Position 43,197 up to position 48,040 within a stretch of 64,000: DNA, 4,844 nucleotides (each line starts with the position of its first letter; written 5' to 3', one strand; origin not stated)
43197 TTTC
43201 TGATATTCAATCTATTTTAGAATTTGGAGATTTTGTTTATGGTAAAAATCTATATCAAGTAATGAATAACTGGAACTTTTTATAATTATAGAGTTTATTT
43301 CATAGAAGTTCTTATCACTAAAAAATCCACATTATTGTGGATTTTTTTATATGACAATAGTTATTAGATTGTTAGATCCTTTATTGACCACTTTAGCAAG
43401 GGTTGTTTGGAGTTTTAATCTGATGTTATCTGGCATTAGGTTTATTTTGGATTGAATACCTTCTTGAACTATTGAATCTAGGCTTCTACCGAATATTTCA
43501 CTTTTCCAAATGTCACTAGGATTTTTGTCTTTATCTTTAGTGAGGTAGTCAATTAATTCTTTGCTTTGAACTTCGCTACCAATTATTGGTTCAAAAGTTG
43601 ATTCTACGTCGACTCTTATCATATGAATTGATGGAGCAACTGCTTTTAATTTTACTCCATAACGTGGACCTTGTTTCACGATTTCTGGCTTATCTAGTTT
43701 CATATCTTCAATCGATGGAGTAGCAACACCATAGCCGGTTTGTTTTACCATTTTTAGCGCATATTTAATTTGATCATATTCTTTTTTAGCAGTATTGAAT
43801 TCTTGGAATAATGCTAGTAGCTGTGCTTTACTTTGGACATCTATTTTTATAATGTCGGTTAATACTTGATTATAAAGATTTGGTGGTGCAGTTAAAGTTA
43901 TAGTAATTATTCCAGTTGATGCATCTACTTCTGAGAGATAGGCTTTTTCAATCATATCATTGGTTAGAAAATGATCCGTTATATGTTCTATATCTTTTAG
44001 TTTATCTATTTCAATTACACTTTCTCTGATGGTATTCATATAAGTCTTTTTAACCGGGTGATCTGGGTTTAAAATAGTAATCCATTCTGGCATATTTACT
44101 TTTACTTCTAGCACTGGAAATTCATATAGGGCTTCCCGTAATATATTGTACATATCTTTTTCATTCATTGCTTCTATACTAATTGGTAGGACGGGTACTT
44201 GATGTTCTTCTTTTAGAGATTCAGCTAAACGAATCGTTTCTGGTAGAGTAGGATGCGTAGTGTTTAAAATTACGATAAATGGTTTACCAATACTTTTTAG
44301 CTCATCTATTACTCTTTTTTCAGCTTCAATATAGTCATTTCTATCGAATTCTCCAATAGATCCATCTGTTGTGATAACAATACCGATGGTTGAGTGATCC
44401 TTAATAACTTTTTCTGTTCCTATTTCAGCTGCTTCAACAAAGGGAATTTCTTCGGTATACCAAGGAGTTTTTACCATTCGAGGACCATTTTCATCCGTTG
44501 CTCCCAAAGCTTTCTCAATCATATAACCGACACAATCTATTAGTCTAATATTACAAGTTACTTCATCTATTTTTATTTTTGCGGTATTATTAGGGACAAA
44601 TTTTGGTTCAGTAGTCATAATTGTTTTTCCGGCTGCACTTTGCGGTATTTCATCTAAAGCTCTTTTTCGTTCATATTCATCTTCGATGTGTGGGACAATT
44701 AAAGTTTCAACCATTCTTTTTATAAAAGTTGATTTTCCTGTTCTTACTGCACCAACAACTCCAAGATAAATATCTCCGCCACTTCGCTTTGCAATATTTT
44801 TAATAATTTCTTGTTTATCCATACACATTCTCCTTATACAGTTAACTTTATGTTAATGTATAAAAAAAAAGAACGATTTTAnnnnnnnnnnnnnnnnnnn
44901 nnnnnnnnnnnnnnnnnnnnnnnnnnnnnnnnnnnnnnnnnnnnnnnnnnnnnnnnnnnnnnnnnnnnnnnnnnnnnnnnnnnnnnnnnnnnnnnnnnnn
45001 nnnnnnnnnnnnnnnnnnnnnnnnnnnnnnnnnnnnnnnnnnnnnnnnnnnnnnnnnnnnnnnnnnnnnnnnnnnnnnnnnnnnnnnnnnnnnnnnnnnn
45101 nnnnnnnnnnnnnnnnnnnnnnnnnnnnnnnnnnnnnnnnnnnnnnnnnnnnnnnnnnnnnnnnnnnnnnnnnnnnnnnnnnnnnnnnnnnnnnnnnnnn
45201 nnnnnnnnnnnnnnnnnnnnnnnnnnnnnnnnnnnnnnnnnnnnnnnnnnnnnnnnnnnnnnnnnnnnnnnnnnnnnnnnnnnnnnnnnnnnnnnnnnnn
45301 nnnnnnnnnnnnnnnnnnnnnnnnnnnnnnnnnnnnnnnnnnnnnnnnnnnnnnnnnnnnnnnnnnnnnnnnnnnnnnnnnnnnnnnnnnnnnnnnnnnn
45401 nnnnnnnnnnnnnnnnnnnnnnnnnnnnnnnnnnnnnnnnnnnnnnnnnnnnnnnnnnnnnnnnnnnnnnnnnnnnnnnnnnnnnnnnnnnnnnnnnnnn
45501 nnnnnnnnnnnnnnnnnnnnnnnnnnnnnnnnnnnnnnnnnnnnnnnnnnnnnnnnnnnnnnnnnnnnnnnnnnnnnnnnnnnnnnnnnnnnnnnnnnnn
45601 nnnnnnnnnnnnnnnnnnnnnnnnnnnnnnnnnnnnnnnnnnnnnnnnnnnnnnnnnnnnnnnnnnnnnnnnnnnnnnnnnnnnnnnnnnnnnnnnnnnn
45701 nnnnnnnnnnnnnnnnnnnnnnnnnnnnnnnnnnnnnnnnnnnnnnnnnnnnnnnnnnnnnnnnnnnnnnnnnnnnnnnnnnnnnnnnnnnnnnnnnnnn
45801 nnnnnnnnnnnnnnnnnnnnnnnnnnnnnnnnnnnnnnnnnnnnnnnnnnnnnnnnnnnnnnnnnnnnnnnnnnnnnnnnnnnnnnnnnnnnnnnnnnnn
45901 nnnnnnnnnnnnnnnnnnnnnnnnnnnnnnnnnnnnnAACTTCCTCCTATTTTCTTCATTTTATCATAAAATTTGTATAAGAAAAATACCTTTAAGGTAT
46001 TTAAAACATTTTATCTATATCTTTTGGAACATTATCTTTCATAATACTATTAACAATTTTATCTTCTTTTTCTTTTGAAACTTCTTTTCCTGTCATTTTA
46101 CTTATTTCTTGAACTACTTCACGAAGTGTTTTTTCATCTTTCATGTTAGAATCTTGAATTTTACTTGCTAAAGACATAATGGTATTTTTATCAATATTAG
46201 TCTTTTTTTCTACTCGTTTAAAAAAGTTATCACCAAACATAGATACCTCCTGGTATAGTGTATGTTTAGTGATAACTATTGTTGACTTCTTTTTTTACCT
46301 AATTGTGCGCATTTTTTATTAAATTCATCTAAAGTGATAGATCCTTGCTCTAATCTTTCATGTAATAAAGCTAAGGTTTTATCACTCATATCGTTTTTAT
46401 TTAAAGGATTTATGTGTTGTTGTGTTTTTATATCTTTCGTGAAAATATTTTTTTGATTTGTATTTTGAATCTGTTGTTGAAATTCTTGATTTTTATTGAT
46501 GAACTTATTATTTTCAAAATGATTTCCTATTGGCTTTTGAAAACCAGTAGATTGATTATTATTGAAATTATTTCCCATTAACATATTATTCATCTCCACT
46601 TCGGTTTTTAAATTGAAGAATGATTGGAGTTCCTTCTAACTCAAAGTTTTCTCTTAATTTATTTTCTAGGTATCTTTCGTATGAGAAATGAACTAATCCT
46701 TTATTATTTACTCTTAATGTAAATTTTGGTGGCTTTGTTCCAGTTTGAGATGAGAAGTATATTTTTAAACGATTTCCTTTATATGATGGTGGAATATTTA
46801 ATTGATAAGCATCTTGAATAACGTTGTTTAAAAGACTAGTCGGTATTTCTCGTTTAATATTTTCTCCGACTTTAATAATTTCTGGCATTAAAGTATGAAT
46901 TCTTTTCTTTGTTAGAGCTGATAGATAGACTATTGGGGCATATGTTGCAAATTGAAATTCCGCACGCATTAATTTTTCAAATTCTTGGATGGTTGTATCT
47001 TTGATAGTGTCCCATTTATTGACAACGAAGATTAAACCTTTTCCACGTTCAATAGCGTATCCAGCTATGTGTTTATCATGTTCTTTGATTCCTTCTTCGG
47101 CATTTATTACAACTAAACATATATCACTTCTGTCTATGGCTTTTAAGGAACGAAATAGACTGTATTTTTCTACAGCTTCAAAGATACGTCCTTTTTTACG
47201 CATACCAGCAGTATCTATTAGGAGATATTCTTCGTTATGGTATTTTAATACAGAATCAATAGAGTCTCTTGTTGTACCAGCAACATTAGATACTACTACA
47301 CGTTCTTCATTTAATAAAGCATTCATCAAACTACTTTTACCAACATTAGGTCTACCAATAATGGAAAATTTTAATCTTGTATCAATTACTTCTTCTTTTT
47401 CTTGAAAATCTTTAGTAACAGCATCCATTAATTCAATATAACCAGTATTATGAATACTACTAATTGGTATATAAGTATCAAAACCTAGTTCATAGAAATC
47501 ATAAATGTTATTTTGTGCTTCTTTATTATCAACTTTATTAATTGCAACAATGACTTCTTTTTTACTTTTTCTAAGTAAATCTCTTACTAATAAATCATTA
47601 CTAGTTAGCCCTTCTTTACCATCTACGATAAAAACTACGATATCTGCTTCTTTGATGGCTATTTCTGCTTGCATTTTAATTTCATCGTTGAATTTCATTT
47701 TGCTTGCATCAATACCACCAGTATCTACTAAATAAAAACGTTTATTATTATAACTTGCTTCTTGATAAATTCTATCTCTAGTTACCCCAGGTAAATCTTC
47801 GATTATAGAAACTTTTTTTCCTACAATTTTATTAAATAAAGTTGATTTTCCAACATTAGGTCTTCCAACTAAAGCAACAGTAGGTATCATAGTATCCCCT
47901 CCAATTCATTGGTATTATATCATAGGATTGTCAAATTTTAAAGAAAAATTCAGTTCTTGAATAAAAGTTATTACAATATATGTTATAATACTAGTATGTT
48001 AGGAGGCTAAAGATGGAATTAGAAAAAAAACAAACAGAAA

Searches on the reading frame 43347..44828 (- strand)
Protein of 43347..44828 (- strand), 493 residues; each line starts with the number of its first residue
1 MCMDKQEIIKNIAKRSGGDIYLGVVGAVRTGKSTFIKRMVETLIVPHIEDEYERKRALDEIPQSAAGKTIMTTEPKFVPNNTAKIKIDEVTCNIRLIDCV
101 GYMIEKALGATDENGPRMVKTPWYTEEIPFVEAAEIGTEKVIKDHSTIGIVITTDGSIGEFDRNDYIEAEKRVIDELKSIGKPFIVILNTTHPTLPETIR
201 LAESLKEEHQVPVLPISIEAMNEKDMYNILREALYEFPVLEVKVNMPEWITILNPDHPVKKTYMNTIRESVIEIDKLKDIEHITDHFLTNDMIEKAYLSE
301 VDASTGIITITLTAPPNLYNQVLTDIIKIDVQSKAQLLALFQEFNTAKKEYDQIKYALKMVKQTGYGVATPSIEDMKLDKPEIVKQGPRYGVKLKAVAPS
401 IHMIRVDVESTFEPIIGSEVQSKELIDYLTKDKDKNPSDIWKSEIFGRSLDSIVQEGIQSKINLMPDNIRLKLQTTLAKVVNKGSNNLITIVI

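Call 13: search_protein_families(library=ncbifam, proteins=[window:43347-44828:-], max_evalue=0.00001)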
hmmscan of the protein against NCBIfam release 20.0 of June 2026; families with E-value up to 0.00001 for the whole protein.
window:43347-44828:- (493 aa): 1 family
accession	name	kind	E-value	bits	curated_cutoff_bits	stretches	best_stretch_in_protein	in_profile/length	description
TIGR02836.1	spore_IV_A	equivalog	3e-204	679.5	459.9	1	3-493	1-492/492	stage IV sporulation protein A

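Call 24: list_cluster_members(proteins=[window:43347-44828:-, window:57689-58729:+, window:60949-62502:+, window:58783-60180:+, window:5140-6759:+])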
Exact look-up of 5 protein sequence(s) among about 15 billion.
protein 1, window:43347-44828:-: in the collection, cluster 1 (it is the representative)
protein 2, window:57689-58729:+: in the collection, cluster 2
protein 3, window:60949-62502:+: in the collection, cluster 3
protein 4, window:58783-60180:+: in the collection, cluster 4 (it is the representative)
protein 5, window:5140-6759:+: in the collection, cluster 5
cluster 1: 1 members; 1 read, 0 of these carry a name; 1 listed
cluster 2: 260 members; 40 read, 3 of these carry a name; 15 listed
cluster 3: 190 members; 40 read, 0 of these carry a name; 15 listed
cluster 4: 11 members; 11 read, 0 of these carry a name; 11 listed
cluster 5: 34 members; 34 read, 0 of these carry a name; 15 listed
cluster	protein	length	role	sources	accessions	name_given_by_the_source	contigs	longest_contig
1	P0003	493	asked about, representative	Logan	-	-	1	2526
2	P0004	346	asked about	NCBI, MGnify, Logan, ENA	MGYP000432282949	FL=1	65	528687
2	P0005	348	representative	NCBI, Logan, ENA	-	-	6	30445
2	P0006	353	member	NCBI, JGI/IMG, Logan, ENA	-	recombination protein RecA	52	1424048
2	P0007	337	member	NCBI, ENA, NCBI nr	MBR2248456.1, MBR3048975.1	MAG: recombinase RecA [Bacilli bacterium] | recombinase RecA [Bacilli bacterium]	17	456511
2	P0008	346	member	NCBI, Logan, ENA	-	-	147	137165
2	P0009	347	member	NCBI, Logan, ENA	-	-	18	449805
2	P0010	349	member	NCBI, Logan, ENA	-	-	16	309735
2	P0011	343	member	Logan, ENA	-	-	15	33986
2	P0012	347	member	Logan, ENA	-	-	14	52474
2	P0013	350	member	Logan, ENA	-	-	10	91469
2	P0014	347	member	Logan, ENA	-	-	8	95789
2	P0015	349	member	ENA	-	-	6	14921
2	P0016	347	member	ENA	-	-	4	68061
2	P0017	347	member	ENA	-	-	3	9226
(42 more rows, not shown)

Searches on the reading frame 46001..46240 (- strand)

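Call 47: search_protein_families(library=pfam, proteins=[window:46001-46240:-], max_evalue=0.01)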
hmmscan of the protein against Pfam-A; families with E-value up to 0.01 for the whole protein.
window:46001-46240:- (79 aa): 1 family
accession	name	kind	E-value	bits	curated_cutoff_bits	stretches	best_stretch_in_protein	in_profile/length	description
PF14069.11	SpoVIF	-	2.5e-23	81.9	27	1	7-78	1-72/72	Stage VI sporulation protein F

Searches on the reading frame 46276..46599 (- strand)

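Call 13: search_protein_families(library=ncbifam, proteins=[window:46276-46599:-], max_evalue=0.00001)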
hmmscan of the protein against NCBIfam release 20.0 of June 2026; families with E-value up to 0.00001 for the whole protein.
window:46276-46599:- (107 aa): 0 families

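Call 47: search_protein_families(library=pfam, proteins=[window:46276-46599:-], max_evalue=0.01)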
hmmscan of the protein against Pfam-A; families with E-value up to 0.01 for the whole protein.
window:46276-46599:- (107 aa): 2 families
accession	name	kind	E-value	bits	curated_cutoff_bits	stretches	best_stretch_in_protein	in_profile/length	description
PF09454.15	Vps23_core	-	0.0012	19.2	26.8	1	59-103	10-54/64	Vps23 core domain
PF08044.16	DUF1707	-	0.0083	16.6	27.6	0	73-99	9-35/53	DUF1707 SHOCT-like domain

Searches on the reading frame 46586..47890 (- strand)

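Call 13: search_protein_families(library=ncbifam, proteins=[window:46586-47890:-], max_evalue=0.00001)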
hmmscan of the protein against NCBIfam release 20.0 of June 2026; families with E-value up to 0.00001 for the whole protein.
window:46586-47890:- (434 aa): 29 families (the best 25 are shown)
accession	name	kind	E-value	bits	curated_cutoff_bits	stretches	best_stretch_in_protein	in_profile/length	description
TIGR03594.1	GTPase_EngA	equivalog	4.1e-168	559.9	306.7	1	3-428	1-432/432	ribosome biogenesis GTPase Der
NF007071.0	PRK09518.1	equivalog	6.9e-122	408.3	953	1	3-430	272-700/706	bifunctional cytidylate kinase/GTPase Der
NF002828.0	PRK03003.1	equivalog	2.5e-120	402.3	631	1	2-431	40-470/477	ribosome biogenesis GTPase Der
NF000908.1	PRK00089.1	equivalog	1.1e-62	211.9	237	2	4-168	5-173/291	GTPase Era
TIGR00450.1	mnmE_trmE_thdF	equivalog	2.5e-52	178.4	252.6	2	160-336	199-368/446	tRNA uridine-5-carboxymethylaminomethyl(34) synthesis GTPase MnmE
TIGR00231.1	small_GTP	domain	3.3e-51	173.3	42.5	2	4-158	5-162/164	GTP-binding protein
TIGR00436.1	era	equivalog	5.2e-51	173.6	116.25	2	5-166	3-167/270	GTPase Era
NF003661.0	PRK05291.1-3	equivalog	2.1e-49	169.1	380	2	164-340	208-368/448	tRNA uridine-5-carboxymethylaminomethyl(34) synthesis GTPase MnmE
TIGR03918.1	GTP_HydF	equivalog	2.9e-46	158.1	325.55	2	171-348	6-173/392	[FeFe] hydrogenase H-cluster maturation GTPase HydF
TIGR03596.1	GTPase_YlqF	equivalog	3.3e-33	115.2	208.2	2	75-230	15-173/276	ribosome biogenesis GTPase YlqF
TIGR03598.1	GTPase_YsxC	equivalog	4.3e-28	98.3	124.45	2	3-126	19-145/186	ribosome biogenesis GTP-binding protein YihA/YsxC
TIGR00437.1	feoB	equivalog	9.9e-28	97.2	315.65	2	9-166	1-158/594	ferrous iron transport protein B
TIGR03156.1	GTP_HflX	equivalog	1.2e-19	70.4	216.75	2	2-160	189-349/351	GTPase HflX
TIGR03597.1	GTPase_YqeH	equivalog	7e-18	64.9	297.4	1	78-243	61-228/361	ribosome biogenesis GTPase YqeH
NF008956.1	PRK12299.1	equivalog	1.5e-16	60.3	300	2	176-341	162-324/327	GTPase ObgE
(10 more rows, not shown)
